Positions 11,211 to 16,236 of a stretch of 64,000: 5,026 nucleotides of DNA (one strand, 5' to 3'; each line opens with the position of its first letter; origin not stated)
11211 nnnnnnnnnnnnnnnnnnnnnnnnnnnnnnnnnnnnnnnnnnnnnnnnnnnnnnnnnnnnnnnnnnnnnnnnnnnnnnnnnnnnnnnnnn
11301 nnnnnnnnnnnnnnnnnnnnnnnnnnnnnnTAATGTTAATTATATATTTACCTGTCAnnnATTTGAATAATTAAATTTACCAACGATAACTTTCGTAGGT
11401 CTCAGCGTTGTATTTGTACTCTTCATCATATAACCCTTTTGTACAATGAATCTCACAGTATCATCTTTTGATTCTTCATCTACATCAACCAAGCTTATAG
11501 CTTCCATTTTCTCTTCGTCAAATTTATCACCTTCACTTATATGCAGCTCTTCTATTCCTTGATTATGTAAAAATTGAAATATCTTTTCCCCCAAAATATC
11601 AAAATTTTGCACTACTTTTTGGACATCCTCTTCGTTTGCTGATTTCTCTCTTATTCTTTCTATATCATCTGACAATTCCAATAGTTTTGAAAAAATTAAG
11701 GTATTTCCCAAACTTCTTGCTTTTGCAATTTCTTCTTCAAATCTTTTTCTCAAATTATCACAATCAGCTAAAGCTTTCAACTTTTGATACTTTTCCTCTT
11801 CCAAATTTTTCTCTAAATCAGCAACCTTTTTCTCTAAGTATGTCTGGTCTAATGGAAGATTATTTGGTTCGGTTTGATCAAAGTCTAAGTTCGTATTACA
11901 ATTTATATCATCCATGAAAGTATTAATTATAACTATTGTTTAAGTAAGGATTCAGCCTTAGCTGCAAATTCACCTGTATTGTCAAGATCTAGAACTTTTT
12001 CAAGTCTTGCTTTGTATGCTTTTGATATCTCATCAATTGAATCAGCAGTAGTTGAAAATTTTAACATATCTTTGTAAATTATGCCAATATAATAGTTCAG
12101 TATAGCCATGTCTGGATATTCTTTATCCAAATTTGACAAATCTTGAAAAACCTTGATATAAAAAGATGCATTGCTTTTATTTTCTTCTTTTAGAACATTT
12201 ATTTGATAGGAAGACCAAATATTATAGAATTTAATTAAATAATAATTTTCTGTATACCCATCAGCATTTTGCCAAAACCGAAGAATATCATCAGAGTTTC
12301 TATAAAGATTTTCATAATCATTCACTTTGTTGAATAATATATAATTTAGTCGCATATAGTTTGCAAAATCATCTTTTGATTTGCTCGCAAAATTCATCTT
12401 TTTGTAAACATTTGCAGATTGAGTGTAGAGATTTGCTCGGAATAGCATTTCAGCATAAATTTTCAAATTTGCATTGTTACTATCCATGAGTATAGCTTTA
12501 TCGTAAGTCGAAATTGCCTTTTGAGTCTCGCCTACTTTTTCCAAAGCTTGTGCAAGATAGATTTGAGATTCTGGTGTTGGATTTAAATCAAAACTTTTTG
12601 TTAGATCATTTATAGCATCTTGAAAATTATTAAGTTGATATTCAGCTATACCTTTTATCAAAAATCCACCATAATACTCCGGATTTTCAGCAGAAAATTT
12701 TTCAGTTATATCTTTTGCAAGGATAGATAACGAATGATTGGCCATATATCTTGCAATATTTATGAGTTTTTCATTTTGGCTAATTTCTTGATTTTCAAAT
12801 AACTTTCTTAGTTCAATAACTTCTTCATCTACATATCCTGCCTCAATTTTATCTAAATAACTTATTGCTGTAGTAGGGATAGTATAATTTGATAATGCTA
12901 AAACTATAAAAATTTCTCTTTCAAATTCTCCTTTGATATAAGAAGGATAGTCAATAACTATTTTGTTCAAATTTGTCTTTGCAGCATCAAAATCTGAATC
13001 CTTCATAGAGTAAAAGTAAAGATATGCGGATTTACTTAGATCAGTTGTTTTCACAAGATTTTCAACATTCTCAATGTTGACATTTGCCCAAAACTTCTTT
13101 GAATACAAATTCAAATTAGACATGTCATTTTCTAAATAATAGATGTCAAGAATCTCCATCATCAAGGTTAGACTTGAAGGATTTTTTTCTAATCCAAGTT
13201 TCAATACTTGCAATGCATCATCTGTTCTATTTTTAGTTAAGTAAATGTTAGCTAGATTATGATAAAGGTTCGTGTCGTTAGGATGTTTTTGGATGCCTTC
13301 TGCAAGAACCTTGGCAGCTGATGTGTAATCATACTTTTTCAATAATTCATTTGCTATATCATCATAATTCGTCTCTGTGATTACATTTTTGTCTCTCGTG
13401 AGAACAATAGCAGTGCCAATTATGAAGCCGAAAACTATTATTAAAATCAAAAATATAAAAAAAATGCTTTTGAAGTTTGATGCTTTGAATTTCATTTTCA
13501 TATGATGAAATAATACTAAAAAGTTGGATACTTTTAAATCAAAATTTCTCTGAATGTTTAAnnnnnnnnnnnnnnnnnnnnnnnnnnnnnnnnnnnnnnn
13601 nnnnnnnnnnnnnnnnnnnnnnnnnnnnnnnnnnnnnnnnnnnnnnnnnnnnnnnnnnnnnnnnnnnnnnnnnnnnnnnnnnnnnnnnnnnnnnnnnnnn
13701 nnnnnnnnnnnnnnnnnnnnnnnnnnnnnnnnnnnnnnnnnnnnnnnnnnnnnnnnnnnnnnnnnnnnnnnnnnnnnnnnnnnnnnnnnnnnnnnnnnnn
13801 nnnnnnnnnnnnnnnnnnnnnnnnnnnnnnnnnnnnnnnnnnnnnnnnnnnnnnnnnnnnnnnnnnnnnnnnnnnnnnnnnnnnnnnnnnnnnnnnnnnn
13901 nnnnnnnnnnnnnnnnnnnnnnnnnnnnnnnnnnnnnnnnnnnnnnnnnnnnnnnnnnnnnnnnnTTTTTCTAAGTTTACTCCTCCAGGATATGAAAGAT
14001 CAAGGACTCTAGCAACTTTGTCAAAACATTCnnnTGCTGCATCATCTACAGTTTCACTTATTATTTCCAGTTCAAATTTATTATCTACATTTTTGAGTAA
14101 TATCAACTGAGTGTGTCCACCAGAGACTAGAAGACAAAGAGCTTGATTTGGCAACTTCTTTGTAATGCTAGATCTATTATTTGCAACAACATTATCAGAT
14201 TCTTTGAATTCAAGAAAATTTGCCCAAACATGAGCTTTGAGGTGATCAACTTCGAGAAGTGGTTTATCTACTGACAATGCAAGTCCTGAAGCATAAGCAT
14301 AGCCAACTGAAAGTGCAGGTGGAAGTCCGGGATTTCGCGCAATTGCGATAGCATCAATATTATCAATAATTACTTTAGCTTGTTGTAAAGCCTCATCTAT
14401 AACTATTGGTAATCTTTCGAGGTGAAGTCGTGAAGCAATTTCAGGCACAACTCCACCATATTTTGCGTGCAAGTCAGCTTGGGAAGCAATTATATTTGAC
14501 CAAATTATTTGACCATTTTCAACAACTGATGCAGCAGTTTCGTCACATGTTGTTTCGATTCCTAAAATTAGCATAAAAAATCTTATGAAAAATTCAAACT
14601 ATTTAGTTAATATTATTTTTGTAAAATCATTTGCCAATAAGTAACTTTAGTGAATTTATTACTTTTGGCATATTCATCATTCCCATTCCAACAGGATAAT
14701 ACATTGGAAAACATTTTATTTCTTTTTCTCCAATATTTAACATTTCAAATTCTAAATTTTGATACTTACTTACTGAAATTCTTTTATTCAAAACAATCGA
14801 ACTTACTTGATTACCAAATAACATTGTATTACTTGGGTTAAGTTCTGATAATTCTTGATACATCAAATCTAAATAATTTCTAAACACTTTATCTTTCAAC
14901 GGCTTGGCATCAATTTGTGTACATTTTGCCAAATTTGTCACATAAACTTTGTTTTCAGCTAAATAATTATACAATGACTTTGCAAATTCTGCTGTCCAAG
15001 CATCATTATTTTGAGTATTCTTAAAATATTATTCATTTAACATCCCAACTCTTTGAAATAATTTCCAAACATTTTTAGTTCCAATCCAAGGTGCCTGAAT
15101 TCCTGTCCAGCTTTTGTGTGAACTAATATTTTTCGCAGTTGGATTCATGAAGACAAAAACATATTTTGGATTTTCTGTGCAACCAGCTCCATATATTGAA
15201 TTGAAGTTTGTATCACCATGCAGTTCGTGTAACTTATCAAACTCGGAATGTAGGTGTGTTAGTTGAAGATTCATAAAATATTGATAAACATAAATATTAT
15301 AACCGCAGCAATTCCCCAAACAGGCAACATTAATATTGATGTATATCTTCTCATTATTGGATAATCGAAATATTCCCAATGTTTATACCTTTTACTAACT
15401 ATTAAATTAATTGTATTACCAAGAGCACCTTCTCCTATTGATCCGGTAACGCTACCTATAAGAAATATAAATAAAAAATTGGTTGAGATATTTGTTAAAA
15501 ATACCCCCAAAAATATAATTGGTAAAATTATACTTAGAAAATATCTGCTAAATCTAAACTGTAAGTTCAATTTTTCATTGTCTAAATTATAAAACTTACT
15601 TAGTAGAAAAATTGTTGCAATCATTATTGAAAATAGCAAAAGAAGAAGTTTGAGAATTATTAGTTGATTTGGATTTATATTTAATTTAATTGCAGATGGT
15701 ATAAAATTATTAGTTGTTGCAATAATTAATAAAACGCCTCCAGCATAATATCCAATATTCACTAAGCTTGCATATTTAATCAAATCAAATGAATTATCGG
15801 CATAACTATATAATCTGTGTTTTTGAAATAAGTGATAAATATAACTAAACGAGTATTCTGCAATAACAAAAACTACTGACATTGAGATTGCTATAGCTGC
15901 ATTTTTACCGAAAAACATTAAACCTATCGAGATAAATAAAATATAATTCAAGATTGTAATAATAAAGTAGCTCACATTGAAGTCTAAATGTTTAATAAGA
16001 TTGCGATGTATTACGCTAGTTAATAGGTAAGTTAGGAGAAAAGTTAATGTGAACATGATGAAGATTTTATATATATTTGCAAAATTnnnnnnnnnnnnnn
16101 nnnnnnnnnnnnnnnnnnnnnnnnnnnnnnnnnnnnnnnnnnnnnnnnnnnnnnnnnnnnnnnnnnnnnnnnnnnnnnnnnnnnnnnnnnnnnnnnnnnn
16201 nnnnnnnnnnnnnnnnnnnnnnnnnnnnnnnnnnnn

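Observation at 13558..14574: tsaD carries an in-frame TGA exactly at the universally conserved Gly of the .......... motif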

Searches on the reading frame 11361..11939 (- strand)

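Call 23: search_protein_families(library=pfam, proteins=[window:11361-11939:-], max_evalue=0.01)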
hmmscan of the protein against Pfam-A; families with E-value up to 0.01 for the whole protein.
window:11361-11939:- (193 aa): 1 family
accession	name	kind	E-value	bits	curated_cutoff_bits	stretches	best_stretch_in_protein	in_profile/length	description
PF01025.24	GrpE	-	1.8e-29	103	25.8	1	33-188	14-165/165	GrpE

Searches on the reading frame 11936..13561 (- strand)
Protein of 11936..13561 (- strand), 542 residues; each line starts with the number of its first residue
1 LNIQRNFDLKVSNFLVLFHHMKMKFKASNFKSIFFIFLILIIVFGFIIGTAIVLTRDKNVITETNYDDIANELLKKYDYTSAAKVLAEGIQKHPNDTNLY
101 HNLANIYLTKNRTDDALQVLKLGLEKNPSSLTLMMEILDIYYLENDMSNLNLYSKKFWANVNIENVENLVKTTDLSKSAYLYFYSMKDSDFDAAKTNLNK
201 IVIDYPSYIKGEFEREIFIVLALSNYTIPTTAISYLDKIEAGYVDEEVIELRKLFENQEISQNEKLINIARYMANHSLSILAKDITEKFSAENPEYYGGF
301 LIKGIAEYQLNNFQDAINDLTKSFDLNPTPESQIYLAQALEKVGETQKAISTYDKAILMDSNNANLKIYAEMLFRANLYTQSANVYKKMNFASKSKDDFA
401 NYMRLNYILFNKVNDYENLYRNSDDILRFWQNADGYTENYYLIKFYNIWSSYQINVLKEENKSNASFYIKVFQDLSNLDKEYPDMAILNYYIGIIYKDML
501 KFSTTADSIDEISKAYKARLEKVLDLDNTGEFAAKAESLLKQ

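Call 24: search_protein_families(library=pfam, proteins=[window:11936-13561:-], max_evalue=0.01)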
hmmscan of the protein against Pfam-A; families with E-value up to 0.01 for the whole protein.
window:11936-13561:- (542 aa): 20 families
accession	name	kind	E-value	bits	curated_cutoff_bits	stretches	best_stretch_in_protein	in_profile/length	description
PF14559.12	TPR_19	-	4.7e-15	56.1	25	1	73-129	1-57/68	Tetratricopeptide repeat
PF07719.23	TPR_2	-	1.2e-14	53.6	27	0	331-363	2-34/34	Tetratricopeptide repeat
PF13428.12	TPR_14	-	3.4e-13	49.3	23.5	1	98-136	2-40/44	Tetratricopeptide repeat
PF00515.34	TPR_1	-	5e-13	48.7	27.8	2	99-129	3-33/34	Tetratricopeptide repeat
PF13432.12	TPR_16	-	1.2e-11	45.2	32.7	2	304-357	4-58/65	Tetratricopeptide repeat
PF13181.12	TPR_8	-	1.4e-09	37.8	25.7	0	99-125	3-29/34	Tetratricopeptide repeat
PF13176.12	TPR_7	-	3.5e-08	33.3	27.9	1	100-129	2-33/36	Tetratricopeptide repeat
PF13431.12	TPR_17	-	5.2e-07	29.9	24.4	1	89-118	5-34/34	Tetratricopeptide repeat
PF13424.12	TPR_12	-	1.1e-06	29.2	30.1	0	92-124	40-72/77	Tetratricopeptide repeat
PF12895.13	ANAPC3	-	2.3e-06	28.3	27.2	1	311-388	3-81/82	Anaphase-promoting complex, cyclosome, subunit 3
PF23914.1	TPR_CcmH_CycH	-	2.7e-06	27.7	42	1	299-394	52-152/158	Cytochrome c-type biogenesis protein H TPR domain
PF13414.12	TPR_11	-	4.5e-05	23.5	26.8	0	71-109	2-40/42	TPR repeat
PF13174.12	TPR_6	-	0.00055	20.9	26.3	0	333-357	3-27/33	Tetratricopeptide repeat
PF13371.12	TPR_9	-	0.00088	19.7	35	0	303-331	35-63/73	Tetratricopeptide repeat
PF22745.1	Nlig-Ia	-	0.002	19.2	27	0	56-80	23-50/92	DNA ligase-like, N-terminal NAD+-binding domain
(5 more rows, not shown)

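Call 34: find_encoding_contigs(protein=window:11936-13501:-, flank=10000, max_places=10)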
Protein window:11936-13501:- (522 aa): no gene with exactly this product is on record in the collection.

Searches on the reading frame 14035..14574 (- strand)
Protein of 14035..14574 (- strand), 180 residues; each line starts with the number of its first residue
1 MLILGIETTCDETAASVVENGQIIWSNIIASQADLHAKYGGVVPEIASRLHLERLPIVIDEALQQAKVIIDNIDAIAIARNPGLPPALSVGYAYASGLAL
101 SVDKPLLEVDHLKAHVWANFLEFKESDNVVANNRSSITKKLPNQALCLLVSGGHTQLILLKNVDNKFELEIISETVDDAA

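Call 15: find_encoding_contigs(protein=window:14035-14574:-, flank=10000, max_places=10)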
Protein window:14035-14574:- (180 aa): no gene with exactly this product is on record in the collection.

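Call 72: list_cluster_members(proteins=[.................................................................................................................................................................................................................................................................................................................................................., window:14035-14574:-, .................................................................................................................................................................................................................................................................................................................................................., window:15032-15274:-, window:50725-51918:+, window:11936-13501:-, window:15274-16056:-, window:43414-43998:-, window:8598-9716:-, window:17888-18454:-])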
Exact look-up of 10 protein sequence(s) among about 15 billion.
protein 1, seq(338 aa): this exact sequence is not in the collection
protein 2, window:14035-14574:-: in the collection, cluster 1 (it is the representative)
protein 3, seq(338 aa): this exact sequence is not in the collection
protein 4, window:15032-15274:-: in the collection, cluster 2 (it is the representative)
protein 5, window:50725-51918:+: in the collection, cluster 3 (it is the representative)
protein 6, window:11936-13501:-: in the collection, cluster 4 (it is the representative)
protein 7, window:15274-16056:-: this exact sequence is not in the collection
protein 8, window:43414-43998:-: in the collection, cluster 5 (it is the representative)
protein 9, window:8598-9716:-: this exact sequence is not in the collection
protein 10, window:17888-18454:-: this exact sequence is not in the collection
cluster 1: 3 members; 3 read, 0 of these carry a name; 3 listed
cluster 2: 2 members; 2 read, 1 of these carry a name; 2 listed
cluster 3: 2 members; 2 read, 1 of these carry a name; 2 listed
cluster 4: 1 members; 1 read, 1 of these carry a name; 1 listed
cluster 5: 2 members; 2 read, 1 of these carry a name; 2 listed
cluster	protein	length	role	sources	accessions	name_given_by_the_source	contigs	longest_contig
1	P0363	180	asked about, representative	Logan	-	-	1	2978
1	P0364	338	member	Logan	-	-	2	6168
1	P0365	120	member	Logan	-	-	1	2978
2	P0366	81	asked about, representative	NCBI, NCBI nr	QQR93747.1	hypothetical protein IPJ91_01150 [bacterium] | MAG: hypothetical protein IPJ91_01150 [bacterium]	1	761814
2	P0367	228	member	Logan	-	-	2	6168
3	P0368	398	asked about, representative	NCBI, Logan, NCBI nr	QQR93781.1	hypothetical protein IPJ91_01325 [bacterium] | MAG: hypothetical protein IPJ91_01325 [bacterium]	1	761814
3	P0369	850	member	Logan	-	-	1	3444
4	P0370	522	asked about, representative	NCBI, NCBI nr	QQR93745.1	tetratricopeptide repeat protein [bacterium] | MAG: tetratricopeptide repeat protein [bacterium]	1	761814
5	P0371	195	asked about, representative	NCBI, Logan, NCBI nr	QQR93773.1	ATP-dependent Clp protease proteolytic subunit [bacterium] | MAG: ATP-dependent Clp protease proteolytic subunit [bacterium]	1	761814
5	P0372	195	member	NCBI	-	-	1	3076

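Call 74: find_encoding_contigs(protein=P0365, flank=10000, max_places=10)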
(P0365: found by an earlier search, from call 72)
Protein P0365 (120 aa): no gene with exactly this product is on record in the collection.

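Call 75: find_encoding_contigs(protein=P0364, flank=10000, max_places=10)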
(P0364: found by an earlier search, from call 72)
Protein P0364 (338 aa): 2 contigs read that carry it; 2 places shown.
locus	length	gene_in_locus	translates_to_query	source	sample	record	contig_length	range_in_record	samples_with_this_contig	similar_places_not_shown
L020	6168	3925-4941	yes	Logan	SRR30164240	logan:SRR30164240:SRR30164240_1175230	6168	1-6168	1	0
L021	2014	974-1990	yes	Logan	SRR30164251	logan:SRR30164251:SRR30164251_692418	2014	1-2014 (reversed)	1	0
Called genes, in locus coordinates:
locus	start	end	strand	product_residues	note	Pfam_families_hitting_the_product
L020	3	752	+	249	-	?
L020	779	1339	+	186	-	PF01300:Sua5_yciO_yrdC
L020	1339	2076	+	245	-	PF00398:RrnaAD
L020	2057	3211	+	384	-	PF01702:TGT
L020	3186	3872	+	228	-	PF03167:UDG (weak)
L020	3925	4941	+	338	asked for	PF00814:TsaD, PF22521:HypF_C_2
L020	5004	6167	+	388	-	?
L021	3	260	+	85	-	?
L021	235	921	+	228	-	PF03167:UDG (weak)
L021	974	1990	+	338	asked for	PF00814:TsaD, PF22521:HypF_C_2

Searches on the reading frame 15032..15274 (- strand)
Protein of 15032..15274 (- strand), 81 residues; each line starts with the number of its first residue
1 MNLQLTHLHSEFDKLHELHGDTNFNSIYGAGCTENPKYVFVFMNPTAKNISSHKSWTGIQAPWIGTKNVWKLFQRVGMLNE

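Call 70: find_encoding_contigs(protein=window:15032-15274:-, flank=5000, max_places=10)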
Protein window:15032-15274:- (81 aa): no gene with exactly this product is on record in the collection.

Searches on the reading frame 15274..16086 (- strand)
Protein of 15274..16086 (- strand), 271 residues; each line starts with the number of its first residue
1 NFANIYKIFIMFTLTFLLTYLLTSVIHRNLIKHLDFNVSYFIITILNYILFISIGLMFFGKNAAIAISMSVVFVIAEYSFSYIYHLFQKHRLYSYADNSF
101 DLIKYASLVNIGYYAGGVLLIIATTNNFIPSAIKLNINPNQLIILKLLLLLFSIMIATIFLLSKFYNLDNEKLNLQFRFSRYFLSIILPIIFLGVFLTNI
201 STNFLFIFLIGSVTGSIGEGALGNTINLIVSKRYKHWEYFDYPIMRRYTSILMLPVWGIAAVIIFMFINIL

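Call 24: search_protein_families(library=pfam, proteins=[window:15274-16086:-], max_evalue=0.01)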
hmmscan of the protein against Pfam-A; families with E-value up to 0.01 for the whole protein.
window:15274-16086:- (271 aa): 1 family
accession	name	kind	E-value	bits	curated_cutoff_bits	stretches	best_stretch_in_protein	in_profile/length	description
PF06541.16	ABC_trans_CmpB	-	0.00055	20.5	25.9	1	192-269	40-117/151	Putative ABC-transporter type IV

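Call 35: find_encoding_contigs(protein=window:15274-16056:-, flank=10000, max_places=10)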
Protein window:15274-16056:- (261 aa): no gene with exactly this product is on record in the collection.
